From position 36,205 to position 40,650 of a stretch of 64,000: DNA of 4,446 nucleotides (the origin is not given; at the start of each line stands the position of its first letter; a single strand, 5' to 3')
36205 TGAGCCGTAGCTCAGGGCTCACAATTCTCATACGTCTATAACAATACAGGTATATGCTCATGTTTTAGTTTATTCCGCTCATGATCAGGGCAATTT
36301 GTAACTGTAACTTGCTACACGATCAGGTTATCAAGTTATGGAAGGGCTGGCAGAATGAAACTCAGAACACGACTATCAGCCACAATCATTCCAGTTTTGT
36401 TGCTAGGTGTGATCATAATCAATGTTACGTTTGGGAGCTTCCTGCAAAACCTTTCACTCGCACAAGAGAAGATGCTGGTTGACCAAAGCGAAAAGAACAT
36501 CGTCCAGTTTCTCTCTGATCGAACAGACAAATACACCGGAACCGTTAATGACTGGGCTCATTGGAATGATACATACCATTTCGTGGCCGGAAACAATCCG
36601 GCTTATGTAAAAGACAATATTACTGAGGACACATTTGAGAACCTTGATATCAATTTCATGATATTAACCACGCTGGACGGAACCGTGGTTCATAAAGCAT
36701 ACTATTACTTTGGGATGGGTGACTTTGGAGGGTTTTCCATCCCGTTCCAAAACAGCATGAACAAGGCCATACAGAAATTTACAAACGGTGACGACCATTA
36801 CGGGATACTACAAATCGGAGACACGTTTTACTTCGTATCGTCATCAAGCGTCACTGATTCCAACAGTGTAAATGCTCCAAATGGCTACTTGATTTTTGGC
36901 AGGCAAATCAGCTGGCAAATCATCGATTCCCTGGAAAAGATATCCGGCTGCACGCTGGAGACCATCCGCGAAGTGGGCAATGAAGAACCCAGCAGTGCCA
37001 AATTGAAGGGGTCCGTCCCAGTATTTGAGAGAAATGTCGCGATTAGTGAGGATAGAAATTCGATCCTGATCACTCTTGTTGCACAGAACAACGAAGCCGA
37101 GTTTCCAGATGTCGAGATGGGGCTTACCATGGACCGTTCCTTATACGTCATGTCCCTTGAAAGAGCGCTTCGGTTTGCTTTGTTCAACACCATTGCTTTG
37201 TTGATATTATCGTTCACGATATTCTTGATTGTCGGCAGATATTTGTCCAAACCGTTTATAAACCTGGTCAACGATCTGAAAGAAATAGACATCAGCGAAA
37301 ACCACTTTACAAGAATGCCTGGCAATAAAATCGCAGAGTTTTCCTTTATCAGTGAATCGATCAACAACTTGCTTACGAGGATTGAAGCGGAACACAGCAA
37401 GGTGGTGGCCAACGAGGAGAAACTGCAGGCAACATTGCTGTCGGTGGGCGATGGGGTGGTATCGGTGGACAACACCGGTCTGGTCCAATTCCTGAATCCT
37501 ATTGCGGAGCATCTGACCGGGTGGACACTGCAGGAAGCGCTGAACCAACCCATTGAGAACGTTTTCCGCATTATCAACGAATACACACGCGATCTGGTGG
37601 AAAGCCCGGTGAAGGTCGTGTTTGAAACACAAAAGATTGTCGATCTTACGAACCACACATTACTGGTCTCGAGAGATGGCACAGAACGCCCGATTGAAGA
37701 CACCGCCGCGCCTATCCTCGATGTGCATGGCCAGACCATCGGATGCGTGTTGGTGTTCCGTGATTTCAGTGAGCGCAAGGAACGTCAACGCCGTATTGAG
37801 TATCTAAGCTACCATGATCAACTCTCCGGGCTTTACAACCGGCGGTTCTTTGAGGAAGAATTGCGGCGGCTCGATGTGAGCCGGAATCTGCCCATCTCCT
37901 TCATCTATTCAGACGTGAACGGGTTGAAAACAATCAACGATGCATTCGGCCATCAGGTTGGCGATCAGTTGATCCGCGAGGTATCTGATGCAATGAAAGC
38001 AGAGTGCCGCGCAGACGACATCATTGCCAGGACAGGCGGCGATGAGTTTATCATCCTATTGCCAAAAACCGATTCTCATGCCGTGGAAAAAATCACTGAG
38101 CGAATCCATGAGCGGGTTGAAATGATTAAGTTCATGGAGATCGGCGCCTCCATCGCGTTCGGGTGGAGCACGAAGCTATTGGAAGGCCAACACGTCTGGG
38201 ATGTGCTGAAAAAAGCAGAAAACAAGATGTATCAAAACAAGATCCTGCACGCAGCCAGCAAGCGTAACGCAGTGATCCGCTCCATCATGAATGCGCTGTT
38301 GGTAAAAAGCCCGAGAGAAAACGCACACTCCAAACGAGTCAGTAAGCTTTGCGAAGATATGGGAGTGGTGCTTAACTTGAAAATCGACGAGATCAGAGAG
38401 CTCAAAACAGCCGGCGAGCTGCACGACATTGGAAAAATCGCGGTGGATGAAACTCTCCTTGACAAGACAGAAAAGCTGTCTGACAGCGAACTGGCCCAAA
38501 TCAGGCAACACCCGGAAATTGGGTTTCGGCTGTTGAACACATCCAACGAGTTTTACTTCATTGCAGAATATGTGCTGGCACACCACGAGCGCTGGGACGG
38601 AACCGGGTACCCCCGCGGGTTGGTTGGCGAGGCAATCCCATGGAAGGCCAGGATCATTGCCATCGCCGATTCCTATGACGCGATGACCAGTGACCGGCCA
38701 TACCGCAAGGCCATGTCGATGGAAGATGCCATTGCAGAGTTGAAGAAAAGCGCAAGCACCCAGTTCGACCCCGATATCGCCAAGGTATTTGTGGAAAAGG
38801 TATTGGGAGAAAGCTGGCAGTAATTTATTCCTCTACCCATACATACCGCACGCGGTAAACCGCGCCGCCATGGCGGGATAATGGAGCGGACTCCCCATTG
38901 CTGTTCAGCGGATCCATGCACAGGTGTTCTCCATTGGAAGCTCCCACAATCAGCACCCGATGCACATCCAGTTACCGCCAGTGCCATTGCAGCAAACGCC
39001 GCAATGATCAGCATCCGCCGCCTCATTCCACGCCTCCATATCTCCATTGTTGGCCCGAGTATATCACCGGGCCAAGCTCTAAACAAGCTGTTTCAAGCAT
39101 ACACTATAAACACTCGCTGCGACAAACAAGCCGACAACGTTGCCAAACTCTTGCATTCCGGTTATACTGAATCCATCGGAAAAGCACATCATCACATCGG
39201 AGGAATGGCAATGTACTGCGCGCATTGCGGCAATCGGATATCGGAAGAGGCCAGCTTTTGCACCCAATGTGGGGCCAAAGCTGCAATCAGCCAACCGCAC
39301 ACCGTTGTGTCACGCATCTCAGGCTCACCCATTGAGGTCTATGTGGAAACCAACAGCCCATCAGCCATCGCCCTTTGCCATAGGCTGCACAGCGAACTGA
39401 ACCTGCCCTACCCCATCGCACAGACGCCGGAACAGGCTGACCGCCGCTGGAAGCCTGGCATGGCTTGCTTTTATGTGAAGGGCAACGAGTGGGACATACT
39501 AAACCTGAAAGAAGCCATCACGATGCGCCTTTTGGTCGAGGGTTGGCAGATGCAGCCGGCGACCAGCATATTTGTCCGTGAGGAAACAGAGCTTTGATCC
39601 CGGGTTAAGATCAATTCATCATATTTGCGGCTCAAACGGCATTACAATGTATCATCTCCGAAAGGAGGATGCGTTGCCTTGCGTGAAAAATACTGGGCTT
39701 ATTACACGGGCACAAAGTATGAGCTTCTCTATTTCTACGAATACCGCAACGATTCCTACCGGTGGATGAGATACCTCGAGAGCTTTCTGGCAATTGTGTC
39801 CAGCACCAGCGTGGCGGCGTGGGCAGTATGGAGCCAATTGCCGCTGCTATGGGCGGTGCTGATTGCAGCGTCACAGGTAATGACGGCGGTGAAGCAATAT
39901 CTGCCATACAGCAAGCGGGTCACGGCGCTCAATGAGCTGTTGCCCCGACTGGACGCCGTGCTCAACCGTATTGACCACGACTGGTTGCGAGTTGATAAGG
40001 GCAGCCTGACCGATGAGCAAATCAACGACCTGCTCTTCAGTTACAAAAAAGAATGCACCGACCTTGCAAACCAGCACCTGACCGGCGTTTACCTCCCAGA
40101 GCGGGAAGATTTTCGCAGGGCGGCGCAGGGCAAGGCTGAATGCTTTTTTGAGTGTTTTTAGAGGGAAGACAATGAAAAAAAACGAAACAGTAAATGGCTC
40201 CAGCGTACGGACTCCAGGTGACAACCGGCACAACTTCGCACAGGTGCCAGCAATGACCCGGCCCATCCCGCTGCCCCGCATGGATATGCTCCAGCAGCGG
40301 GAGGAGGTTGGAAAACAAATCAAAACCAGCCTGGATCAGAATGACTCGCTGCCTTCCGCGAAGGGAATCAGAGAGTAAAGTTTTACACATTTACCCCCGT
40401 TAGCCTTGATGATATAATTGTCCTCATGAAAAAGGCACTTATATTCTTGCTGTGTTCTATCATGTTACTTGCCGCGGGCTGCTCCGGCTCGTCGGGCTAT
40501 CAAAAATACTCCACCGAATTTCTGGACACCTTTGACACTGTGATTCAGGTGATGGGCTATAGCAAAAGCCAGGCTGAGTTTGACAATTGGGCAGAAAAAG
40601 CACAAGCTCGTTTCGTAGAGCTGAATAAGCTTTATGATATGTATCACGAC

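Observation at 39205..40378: Zinc-ribbon protein + SLATT-like two-TM protein + small ORF cassette next to a c-di-GMP enzyme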

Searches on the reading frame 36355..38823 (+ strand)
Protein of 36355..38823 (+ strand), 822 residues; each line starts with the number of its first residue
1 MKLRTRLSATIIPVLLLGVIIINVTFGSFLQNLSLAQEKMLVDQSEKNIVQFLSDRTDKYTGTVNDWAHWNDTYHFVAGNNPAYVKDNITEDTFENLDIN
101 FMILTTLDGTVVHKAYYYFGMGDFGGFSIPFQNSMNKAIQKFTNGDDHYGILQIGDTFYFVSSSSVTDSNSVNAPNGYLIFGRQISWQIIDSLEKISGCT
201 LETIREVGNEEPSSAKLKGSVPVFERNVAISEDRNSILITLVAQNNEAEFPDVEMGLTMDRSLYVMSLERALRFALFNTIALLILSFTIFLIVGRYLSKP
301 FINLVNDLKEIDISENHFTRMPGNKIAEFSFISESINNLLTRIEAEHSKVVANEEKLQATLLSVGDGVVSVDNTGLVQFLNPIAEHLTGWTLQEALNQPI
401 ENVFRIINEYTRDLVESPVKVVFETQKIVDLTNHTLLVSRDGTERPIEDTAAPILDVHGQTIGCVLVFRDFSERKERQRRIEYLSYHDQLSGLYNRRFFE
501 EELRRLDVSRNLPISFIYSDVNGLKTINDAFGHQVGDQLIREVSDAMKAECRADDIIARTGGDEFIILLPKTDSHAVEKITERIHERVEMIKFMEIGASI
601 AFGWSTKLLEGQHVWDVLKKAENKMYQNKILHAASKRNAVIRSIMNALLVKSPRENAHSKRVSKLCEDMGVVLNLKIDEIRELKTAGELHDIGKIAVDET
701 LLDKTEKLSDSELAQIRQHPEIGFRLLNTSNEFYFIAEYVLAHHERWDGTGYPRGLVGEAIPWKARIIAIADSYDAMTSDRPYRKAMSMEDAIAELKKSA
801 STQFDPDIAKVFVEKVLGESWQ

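Call 4: search_protein_families(library=pfam, proteins=[window:36355-38823:+], max_evalue=1)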
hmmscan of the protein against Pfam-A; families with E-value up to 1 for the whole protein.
window:36355-38823:+ (822 aa): 11 families
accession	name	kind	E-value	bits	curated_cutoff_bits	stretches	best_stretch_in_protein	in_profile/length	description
PF13487.12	HD_5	-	2.3e-40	138.5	27.2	1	645-808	4-170/170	HD domain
PF00990.26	GGDEF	-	1.1e-32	113.5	23.8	1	486-629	2-155/161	Diguanylate cyclase, GGDEF domain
PF05228.19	CHASE4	-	7.5e-29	101.1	26.2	1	53-201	2-137/140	CHASE4 domain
PF01966.28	HD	-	2.1e-15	57.5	22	1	658-777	4-116/116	HD domain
PF08448.16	PAS_4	-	5.2e-12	46.4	23.1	1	363-476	3-110/110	PAS fold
PF00989.32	PAS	-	8.7e-12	45.5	22.6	1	356-470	2-112/113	PAS fold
PF13426.13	PAS_9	-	1.4e-06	28.9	27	1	366-473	2-103/103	PAS domain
PF08447.18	PAS_3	-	0.0015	19.2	25.6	1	379-464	3-85/89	PAS fold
PF17853.6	GGDEF_2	-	0.0018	19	24.5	1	536-603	34-94/116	GGDEF-like domain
PF13188.13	PAS_8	-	0.021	15.1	21.8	1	355-414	1-57/65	PAS domain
PF08668.18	HDOD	-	0.18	11.7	22.9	1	657-710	97-148/196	HDOD domain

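Call 5: search_protein_families(library=padloc, proteins=[window:36355-38823:+], max_evalue=1)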
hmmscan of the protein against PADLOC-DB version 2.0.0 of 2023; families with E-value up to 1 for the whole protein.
window:36355-38823:+ (822 aa): 7 families
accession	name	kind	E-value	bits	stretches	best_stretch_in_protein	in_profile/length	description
PDLC01293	Cas10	-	3.9e-06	24.1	2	684-798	2-95/577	CAS-III; effector_LS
PDLC01769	Cas3g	-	0.0013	15.5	1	649-695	659-699/836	-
PDLC00916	Cas10a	-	0.0016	15.4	1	560-589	304-333/650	"CRISPR-associated protein Cas10/Csm1, subtype III-A/MTUBE"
PDLC01765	Cas3c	-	0.0038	14.2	1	656-746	24-94/612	-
PDLC01254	Cas3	-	0.0043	15.3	1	657-747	11-91/164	CAS-I; effector_G3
PDLC01444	Cas10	-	0.012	12.4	1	679-788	3-50/605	CAS-III; effector_LS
PDLC01770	Cas3g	-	0.016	11.6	1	656-695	543-582/733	-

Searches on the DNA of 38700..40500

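Call 75: search_rna_families(source=window, start=38700, end=40500, threshold=evalue, max_evalue=1)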
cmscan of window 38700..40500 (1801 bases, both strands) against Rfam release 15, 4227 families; matches with E-value up to 1: 1.
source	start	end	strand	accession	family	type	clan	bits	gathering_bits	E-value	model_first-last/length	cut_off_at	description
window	38897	38974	-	RF00989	mir-492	Gene; miRNA;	-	22.9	76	0.017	1-75/75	no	mir-492 microRNA precursor family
